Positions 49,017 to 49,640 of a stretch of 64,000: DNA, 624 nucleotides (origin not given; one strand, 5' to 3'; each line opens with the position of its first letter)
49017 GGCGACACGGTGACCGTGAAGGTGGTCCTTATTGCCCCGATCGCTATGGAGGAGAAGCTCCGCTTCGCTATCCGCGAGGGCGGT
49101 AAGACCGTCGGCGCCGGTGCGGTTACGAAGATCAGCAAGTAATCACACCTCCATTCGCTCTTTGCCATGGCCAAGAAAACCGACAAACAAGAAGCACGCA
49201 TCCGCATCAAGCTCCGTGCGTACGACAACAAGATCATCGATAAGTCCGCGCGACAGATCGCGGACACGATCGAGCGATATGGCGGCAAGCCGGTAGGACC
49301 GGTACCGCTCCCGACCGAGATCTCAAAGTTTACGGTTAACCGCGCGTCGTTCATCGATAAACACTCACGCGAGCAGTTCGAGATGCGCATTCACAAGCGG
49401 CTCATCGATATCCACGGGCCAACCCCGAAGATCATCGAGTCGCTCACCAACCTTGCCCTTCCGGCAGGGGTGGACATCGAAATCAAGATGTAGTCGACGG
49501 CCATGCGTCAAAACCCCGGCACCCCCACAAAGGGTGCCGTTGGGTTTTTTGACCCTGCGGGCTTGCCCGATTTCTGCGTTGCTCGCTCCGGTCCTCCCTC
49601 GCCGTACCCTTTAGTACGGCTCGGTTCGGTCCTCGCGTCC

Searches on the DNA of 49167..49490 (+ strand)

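Call 69: search_rna_families(sources=[L024, L095, L098, L106, L109], threshold=evalue, max_evalue=1)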
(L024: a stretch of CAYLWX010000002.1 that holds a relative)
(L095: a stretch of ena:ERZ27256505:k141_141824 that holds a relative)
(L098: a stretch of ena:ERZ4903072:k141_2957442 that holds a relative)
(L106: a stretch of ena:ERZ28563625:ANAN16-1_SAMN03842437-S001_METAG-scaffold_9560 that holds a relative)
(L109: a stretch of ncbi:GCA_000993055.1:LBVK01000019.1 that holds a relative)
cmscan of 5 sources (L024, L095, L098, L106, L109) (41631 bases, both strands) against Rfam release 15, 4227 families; matches with E-value up to 1: 1.
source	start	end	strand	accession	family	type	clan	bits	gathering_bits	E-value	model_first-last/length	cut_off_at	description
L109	2633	2716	+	RF00005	tRNA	Gene; tRNA;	CL00001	59.3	29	1.8e-10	1-71/71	no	tRNA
